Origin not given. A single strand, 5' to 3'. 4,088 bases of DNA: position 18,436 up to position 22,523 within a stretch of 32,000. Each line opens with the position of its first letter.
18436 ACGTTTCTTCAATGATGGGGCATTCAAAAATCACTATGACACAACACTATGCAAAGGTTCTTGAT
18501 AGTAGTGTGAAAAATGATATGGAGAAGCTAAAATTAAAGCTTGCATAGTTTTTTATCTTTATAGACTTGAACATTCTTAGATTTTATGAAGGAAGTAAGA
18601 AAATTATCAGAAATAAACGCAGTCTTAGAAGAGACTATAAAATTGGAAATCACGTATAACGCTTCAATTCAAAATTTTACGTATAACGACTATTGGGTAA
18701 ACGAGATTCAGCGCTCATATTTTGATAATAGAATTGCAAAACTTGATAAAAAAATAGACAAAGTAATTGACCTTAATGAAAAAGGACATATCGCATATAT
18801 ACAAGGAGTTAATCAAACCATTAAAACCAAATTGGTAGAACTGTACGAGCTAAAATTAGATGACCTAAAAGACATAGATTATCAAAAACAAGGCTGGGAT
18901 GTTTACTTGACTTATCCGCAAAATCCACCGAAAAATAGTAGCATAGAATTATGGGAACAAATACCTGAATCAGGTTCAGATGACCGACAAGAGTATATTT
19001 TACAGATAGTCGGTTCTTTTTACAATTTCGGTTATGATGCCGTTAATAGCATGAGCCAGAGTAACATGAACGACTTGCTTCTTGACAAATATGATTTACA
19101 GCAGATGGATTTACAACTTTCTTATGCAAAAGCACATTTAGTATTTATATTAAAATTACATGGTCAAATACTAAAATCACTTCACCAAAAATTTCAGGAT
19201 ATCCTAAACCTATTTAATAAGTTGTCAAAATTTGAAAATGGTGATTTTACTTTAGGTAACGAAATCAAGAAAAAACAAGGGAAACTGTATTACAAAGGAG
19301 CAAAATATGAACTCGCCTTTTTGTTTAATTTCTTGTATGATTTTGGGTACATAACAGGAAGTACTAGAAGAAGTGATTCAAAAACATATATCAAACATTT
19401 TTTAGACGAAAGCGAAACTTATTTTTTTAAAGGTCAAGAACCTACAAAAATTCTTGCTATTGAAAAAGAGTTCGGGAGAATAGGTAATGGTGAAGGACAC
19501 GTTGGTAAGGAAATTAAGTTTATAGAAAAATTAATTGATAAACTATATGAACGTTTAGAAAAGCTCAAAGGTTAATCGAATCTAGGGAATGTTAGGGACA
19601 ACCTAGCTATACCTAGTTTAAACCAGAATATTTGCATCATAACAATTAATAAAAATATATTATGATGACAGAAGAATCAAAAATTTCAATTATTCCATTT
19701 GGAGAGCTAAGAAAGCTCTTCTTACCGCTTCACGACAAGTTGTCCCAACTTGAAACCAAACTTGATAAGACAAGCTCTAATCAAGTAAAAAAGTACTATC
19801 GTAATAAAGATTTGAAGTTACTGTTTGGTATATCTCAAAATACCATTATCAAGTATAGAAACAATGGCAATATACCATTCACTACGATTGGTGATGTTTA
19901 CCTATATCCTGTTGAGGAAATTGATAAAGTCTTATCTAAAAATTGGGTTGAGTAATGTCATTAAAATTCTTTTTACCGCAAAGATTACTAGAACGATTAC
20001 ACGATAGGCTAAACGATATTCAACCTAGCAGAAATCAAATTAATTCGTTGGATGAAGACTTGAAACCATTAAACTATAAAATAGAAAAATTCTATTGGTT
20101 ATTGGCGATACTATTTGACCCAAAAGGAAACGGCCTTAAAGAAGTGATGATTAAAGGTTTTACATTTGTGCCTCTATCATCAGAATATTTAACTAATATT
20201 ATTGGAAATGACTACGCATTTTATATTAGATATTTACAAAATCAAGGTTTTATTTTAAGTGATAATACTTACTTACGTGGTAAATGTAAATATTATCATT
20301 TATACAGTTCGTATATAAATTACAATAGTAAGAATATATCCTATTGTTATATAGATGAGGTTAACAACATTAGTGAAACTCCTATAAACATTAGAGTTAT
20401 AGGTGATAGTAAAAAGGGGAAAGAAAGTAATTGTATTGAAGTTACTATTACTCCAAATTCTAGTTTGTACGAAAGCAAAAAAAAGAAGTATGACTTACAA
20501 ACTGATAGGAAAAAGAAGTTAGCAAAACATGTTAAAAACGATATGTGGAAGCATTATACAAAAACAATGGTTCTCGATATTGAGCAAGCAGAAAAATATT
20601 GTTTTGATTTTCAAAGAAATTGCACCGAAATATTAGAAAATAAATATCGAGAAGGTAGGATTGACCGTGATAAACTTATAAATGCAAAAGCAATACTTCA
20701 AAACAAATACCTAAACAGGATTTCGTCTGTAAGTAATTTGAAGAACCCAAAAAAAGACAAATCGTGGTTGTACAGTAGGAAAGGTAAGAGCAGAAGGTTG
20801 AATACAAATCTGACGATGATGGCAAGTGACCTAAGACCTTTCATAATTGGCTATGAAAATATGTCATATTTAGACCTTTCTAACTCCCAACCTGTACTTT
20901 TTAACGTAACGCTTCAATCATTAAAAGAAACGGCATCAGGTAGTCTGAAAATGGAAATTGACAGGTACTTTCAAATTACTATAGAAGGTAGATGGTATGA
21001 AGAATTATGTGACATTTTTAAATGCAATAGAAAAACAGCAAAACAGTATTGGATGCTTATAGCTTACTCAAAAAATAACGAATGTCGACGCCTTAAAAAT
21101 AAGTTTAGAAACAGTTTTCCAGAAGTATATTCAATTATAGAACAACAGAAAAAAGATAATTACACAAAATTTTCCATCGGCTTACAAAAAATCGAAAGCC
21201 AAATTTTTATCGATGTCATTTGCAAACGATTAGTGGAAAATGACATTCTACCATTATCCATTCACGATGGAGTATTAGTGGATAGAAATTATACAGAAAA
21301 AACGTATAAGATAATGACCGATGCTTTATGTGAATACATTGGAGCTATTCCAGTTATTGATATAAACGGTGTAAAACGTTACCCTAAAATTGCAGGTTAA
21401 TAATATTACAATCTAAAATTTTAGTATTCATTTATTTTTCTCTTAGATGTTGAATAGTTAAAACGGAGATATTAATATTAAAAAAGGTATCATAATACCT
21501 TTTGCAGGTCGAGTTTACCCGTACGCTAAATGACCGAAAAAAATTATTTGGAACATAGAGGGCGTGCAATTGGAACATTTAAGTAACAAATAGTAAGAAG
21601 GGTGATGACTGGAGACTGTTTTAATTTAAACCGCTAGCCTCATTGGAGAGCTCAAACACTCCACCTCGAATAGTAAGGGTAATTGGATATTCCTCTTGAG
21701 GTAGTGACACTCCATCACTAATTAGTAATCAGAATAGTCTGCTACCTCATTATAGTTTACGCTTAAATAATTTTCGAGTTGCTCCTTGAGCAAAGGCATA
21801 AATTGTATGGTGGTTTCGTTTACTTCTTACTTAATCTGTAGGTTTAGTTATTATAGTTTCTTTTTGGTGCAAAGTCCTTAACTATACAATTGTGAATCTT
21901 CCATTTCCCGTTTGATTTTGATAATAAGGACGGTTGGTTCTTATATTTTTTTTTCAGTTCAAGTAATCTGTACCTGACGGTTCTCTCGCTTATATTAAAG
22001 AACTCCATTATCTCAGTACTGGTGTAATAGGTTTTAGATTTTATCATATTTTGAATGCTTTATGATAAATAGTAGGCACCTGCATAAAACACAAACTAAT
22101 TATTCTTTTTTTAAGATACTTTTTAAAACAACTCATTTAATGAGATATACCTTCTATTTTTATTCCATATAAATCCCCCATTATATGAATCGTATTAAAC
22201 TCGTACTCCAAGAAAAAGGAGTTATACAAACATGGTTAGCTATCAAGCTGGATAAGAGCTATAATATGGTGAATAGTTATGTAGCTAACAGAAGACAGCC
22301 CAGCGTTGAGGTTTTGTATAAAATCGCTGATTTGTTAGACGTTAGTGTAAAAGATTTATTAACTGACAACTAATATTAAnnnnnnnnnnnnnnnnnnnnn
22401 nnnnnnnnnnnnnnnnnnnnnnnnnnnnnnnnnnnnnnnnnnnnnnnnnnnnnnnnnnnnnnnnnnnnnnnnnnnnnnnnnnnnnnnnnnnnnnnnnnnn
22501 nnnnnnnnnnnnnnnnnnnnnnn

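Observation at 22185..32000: Six-gene plus-strand operon: XRE regulator, SNF2 helicase, DUF4391-like, GmrSD-like, Type III Mod, Type III Res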

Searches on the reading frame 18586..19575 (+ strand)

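Call 18: search_protein_families(library=pfam, proteins=[window:18586-19575:+], max_evalue=0.001)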
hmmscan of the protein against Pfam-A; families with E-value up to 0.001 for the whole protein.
window:18586-19575:+ (329 aa): 0 families

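Call 82: search_protein_families(library=pfam, proteins=[window:18586-19575:+], max_evalue=0.1)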
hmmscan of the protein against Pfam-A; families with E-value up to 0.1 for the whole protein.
window:18586-19575:+ (329 aa): 2 families
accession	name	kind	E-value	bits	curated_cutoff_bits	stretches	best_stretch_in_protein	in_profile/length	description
PF05377.16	FlaC_arch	-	0.018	15.9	27.8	0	47-88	6-45/55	Flagella accessory protein C (FlaC)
PF08858.15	IDEAL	-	0.026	14.7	22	0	42-66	3-27/37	IDEAL domain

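Call 83: search_protein_families(library=padloc, proteins=[window:18586-19575:+], max_evalue=0.00001)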
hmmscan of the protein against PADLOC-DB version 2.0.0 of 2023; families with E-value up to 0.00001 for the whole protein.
window:18586-19575:+ (329 aa): 0 families

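Call 107: search_protein_families(library=phrogs, proteins=[window:18586-19575:+], max_evalue=0.001)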
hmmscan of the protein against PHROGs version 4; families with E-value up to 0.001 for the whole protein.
window:18586-19575:+ (329 aa): 0 families

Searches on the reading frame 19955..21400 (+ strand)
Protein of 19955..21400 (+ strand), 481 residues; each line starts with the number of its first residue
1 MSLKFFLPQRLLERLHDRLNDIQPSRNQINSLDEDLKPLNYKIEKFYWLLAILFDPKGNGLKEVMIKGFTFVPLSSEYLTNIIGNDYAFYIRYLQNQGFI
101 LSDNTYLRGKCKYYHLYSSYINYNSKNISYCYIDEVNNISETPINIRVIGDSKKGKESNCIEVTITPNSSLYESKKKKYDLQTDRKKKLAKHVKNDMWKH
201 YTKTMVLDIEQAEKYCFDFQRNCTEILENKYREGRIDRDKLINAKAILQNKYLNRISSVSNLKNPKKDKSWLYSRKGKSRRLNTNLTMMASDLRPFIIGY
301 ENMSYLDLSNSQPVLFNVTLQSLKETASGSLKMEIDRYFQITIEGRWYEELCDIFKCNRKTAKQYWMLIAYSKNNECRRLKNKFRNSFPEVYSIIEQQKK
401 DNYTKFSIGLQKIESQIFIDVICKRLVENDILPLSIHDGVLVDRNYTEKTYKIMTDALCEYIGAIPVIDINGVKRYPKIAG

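Call 18: search_protein_families(library=pfam, proteins=[window:19955-21400:+], max_evalue=0.001)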
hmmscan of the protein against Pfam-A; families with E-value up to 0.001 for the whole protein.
window:19955-21400:+ (481 aa): 0 families

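Call 82: search_protein_families(library=pfam, proteins=[window:19955-21400:+], max_evalue=0.1)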
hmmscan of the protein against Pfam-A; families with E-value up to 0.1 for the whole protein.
window:19955-21400:+ (481 aa): 2 families
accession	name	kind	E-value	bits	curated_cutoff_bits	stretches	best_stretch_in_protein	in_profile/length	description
PF05659.16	RPW8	-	0.051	13.7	30.4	0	11-48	33-70/139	Arabidopsis broad-spectrum mildew resistance protein RPW8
PF25294.1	RENR_N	-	0.055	13.6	39.4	0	163-257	64-162/256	Renin receptor N-terminal domain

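Call 83: search_protein_families(library=padloc, proteins=[window:19955-21400:+], max_evalue=0.00001)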
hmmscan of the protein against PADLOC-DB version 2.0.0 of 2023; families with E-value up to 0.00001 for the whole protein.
window:19955-21400:+ (481 aa): 0 families

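Call 107: search_protein_families(library=phrogs, proteins=[window:19955-21400:+], max_evalue=0.001)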
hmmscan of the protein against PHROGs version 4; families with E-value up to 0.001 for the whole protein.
window:19955-21400:+ (481 aa): 0 families

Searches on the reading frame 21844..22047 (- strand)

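Call 18: search_protein_families(library=pfam, proteins=[window:21844-22047:-], max_evalue=0.001)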
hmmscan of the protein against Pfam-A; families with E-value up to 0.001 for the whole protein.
window:21844-22047:- (67 aa): 1 family
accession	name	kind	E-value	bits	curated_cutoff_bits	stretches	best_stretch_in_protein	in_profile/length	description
PF08220.18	HTH_DeoR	-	0.00041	20.5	21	1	1-36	8-43/57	DeoR-like helix-turn-helix domain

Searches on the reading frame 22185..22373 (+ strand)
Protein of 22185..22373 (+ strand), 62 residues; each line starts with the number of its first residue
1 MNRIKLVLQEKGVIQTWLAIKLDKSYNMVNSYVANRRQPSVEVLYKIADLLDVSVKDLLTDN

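Call 6: search_protein_families(library=pfam, proteins=[window:22185-22373:+], max_evalue=0.01)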
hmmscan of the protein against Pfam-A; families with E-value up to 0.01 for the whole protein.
window:22185-22373:+ (62 aa): 2 families
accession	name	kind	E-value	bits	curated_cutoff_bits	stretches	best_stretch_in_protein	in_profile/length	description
PF01381.28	HTH_3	-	3.1e-08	34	23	1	4-57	1-54/55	Helix-turn-helix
PF13443.12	HTH_26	-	2.3e-06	28.2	22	1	3-61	1-60/63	Cro/C1-type HTH DNA-binding domain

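Call 7: search_protein_families(library=padloc, proteins=[window:22185-22373:+], max_evalue=0.01)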
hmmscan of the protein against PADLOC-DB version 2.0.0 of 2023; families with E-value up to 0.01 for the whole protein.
window:22185-22373:+ (62 aa): 8 families
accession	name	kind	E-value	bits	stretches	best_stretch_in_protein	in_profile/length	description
PDLC04775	PDC-M69A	-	5.4e-07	28.1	1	2-61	10-69/113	-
PDLC02926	HTH_VI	-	9.2e-06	23.8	1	4-59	6-61/92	-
PDLC04142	capH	-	8e-05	21.7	1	3-61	10-68/103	capH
PDLC04760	PDC-M64C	-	0.00012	20.4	1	2-55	29-82/93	-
PDLC03949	RmrA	-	0.0035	14.2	1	2-56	5-59/363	-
PDLC04762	PDC-M64C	-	0.0051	14.9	1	2-58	30-86/97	-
PDLC03954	RmrA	-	0.0053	13.7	1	3-61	14-72/380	-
PDLC03951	RmrA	-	0.0087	13.1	1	3-59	12-68/400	-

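Call 9: search_protein_families(library=ncbifam, proteins=[window:22185-22373:+], max_evalue=0.001)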
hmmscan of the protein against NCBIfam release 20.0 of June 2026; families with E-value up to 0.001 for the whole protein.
window:22185-22373:+ (62 aa): 2 families
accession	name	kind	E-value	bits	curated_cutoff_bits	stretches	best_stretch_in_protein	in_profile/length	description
NF041951.1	phage_RstR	subfamily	1.8e-08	34.6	80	1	2-60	5-63/108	RstR family transcriptional repressor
NF047948.1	male_kill_WMK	equivalog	6.8e-05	22.5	300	1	10-60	16-66/300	WO male-killing family protein Wmk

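Call 107: search_protein_families(library=phrogs, proteins=[window:22185-22373:+], max_evalue=0.001)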
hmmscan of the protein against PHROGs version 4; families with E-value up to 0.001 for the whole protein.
window:22185-22373:+ (62 aa): 9 families
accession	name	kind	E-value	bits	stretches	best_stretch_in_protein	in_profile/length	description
phrog_8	-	transcription regulation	4.9e-13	50.2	1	2-61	79-138/346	transcriptional regulator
phrog_2967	-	transcription regulation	1.4e-09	38.8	1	3-61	14-72/225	transcriptional regulator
phrog_3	-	transcription regulation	1.1e-07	33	1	1-61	90-148/430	transcriptional repressor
phrog_4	-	transcription regulation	2.7e-06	27.6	1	2-61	139-194/400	transcriptional repressor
phrog_2439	-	transcription regulation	2.8e-06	27.5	1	2-60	10-68/367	transcriptional regulator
phrog_2328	-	transcription regulation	1.3e-05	26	1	2-60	18-76/128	transcriptional repressor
phrog_4583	-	transcription regulation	2.4e-05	25.3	1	2-61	13-72/81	transcriptional repressor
phrog_1373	-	transcription regulation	0.0003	21.8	1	4-55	68-119/166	transcriptional regulator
phrog_5823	-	transcription regulation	0.0008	19.7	1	3-61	10-69/404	transcriptional regulator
